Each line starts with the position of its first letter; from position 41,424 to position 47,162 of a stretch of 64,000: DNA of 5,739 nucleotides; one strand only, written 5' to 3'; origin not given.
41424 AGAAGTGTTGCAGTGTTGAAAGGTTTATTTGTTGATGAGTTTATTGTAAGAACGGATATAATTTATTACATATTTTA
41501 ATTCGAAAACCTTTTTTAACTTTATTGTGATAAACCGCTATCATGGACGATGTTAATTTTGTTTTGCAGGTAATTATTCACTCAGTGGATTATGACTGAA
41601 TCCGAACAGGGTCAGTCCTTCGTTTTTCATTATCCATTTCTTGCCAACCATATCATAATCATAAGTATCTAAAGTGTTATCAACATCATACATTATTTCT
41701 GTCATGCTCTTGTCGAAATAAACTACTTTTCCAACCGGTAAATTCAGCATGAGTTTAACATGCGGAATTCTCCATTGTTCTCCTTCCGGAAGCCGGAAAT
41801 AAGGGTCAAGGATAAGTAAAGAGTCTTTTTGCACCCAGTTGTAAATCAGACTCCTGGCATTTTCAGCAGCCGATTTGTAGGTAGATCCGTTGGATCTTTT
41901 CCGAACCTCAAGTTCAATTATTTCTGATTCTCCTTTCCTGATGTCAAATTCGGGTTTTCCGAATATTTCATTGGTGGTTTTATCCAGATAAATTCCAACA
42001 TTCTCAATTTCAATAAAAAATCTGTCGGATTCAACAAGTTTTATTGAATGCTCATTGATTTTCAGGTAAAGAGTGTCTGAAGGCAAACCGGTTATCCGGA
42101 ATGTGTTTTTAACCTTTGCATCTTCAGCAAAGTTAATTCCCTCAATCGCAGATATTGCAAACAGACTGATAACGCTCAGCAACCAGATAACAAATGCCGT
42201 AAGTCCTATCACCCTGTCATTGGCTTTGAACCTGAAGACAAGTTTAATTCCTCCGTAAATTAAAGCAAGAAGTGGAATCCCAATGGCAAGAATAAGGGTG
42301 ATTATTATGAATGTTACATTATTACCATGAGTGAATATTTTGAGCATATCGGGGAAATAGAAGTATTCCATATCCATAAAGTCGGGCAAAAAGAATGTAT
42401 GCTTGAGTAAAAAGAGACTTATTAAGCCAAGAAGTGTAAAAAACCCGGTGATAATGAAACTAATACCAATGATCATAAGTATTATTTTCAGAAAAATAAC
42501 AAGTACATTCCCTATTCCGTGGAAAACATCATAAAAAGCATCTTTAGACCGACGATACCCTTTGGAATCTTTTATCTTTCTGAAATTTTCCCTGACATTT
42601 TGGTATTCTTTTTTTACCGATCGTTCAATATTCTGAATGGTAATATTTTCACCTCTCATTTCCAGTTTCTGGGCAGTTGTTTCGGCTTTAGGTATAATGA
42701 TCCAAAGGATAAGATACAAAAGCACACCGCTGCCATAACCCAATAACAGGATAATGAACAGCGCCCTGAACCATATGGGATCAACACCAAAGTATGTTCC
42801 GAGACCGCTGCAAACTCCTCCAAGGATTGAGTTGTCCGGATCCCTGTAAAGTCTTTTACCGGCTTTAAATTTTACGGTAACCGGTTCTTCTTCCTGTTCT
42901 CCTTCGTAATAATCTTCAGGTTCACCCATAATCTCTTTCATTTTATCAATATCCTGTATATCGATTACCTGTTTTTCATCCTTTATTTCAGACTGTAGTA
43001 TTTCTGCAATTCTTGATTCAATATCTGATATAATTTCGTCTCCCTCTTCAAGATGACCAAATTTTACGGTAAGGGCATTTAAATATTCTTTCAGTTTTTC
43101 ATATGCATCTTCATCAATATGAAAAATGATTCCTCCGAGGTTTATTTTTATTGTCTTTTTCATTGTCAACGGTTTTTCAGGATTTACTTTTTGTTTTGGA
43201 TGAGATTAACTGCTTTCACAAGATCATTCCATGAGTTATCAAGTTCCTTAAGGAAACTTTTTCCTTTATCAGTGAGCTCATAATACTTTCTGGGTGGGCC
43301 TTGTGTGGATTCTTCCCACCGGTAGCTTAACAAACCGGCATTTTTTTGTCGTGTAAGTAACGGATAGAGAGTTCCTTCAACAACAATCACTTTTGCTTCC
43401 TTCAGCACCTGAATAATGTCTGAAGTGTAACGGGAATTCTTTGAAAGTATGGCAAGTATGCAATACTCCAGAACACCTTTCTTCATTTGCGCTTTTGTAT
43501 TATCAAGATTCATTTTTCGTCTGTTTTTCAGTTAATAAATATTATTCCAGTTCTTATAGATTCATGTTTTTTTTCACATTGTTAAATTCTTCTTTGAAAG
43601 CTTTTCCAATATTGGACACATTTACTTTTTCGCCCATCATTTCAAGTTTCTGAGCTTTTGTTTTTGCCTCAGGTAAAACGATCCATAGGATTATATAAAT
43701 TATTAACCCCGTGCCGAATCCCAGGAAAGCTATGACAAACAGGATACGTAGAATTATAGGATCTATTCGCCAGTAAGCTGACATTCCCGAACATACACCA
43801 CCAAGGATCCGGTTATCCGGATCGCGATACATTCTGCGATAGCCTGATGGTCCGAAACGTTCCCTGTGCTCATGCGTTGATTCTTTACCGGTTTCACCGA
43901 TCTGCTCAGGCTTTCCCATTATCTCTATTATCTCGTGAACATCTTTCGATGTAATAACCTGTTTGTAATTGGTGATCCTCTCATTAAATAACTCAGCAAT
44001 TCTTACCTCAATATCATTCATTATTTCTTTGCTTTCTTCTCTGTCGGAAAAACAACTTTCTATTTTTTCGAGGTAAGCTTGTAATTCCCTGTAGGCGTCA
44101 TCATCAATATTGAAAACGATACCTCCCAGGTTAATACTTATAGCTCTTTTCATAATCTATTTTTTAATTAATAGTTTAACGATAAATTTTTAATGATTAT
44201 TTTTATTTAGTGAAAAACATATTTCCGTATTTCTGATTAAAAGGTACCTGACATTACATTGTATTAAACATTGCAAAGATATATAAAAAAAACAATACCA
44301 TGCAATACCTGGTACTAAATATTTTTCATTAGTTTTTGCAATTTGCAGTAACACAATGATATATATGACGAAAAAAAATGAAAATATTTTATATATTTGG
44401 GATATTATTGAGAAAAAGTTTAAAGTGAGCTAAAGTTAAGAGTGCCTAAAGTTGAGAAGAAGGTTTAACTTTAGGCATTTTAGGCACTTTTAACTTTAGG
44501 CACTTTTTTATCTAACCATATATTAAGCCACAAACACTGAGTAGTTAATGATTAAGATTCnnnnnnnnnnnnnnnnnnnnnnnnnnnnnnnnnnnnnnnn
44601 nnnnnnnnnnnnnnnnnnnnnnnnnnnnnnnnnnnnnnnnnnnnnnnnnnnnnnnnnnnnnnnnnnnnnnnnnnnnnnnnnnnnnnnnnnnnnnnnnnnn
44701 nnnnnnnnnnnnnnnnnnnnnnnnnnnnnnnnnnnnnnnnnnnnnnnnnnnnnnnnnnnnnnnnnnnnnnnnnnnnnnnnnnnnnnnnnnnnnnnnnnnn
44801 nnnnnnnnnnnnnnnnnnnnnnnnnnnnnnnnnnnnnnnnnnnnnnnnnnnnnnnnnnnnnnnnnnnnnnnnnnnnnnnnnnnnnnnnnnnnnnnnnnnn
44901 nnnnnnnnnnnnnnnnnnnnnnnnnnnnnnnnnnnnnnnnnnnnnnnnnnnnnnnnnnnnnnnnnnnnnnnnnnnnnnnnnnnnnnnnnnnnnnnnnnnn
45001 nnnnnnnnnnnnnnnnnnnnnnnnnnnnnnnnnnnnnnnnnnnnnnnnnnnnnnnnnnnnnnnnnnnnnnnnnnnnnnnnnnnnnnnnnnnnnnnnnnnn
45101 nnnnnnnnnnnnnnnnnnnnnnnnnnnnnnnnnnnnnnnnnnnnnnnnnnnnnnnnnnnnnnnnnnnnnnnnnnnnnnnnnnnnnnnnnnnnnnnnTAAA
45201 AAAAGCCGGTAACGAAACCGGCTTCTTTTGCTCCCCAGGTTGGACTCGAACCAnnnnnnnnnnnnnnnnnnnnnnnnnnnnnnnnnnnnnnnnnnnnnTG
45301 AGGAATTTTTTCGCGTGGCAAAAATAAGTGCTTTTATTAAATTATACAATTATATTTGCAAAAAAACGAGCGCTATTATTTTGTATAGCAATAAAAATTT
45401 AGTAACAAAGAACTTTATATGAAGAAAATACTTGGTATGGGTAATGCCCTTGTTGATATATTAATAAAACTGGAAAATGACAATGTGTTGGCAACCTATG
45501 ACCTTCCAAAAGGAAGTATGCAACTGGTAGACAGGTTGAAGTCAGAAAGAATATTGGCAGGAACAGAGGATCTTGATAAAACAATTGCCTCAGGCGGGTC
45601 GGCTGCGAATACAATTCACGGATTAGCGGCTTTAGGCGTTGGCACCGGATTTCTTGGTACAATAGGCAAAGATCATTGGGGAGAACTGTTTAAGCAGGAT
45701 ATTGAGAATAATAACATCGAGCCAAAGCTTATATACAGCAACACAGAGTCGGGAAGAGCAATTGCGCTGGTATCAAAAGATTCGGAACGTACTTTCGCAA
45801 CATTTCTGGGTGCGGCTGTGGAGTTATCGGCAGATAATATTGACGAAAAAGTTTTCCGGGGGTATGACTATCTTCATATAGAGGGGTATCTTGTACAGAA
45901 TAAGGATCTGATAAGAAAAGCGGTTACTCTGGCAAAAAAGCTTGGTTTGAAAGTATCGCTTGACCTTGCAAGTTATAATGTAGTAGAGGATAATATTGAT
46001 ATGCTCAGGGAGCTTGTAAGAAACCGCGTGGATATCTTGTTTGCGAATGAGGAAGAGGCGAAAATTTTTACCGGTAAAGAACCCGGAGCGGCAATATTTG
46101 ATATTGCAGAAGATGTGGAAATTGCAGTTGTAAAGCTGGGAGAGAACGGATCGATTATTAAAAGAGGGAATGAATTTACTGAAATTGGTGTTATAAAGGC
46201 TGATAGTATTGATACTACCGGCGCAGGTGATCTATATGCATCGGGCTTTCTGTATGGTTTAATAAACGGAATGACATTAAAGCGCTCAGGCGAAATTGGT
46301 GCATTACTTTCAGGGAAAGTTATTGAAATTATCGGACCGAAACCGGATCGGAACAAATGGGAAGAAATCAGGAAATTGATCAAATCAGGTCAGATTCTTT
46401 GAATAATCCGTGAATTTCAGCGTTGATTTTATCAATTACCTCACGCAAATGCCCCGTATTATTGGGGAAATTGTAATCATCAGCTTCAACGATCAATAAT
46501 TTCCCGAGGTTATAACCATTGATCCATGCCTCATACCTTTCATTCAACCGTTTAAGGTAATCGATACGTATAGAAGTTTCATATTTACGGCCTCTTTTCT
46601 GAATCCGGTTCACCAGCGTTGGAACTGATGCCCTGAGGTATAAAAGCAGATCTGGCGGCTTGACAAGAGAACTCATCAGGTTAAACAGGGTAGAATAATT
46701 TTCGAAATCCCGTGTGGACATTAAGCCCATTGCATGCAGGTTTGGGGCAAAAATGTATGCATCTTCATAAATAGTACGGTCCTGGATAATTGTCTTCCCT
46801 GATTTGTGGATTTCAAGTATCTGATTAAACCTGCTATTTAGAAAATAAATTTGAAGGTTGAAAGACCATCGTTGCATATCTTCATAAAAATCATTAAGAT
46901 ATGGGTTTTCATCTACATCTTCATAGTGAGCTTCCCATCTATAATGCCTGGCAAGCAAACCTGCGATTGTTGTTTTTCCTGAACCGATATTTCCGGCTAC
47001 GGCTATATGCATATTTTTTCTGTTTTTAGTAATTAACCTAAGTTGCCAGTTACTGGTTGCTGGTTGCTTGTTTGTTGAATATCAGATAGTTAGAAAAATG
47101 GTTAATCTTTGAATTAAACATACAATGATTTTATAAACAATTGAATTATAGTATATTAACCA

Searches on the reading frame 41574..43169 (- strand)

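Call 9: search_protein_families(library=pfam, proteins=[window:41574-43169:-])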
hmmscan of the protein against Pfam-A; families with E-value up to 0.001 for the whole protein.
window:41574-43169:- (531 aa): 3 families
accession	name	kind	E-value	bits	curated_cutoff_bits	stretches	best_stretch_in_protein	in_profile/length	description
PF22744.3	Toast-rack_PspC-Cterm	-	1.6e-25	89.8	27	1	407-519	16-128/136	ToastRack found in some PspC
PF04024.17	PspC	-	2.3e-23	82.2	25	1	105-162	1-58/58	PspC domain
PF22571.1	LiaI-LiaF-TM_PspC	-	3e-19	69.6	27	1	206-342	6-137/142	PspC transmembrane region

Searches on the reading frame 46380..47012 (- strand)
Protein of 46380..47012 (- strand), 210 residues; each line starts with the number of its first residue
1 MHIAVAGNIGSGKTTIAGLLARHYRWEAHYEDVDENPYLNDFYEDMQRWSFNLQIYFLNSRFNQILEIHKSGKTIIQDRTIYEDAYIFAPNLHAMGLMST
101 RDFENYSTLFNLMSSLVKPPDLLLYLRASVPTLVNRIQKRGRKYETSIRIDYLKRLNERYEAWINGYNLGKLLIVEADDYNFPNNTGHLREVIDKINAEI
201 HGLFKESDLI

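Call 62: find_encoding_contigs(protein=window:46380-47012:-, flank=2500, max_places=10)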
Protein window:46380-47012:- (210 aa): 14 contigs read that carry it; 8 places shown.
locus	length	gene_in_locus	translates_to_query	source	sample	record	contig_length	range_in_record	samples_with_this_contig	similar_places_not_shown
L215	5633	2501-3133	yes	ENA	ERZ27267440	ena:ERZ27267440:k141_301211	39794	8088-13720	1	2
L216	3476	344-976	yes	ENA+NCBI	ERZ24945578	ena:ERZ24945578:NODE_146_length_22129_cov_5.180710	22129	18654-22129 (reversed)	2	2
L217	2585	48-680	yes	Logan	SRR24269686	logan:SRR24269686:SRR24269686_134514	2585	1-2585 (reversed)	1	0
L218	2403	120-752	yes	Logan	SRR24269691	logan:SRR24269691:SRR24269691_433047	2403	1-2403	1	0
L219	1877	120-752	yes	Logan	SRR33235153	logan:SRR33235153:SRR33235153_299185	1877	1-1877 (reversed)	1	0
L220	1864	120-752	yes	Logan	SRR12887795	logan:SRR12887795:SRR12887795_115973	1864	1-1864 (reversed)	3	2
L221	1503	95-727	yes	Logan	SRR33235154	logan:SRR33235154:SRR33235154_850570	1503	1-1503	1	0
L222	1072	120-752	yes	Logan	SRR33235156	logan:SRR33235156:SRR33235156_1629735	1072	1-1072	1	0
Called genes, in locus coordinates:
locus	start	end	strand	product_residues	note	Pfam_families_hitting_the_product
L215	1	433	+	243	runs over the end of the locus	PF11967:RecO_N, PF02565:RecO_C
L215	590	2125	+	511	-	PF03321:GH3, PF23571:GH3_M, PF23572:GH3_C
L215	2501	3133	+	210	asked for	PF01712:dNK, PF02223:Thymidylate_kin (faint), PF13238:AAA_18 (weak)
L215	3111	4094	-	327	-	PF00294:PfkB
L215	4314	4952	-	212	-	PF01694:Rhomboid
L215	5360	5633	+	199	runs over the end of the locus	PF04024:PspC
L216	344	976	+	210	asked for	PF01712:dNK, PF02223:Thymidylate_kin (faint), PF13238:AAA_18 (weak)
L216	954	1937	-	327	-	PF00294:PfkB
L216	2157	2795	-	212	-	PF01694:Rhomboid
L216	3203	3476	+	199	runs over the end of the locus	PF04024:PspC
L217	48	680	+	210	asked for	PF01712:dNK, PF02223:Thymidylate_kin (faint), PF13238:AAA_18 (weak)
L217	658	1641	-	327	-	PF00294:PfkB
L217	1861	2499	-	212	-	PF01694:Rhomboid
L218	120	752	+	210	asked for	PF01712:dNK, PF02223:Thymidylate_kin (faint), PF13238:AAA_18 (weak)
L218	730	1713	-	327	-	PF00294:PfkB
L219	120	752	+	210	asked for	PF01712:dNK, PF02223:Thymidylate_kin (faint), PF13238:AAA_18 (weak)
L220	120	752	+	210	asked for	PF01712:dNK, PF02223:Thymidylate_kin (faint), PF13238:AAA_18 (weak)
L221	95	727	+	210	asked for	PF01712:dNK, PF02223:Thymidylate_kin (faint), PF13238:AAA_18 (weak)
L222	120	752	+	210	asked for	PF01712:dNK, PF02223:Thymidylate_kin (faint), PF13238:AAA_18 (weak)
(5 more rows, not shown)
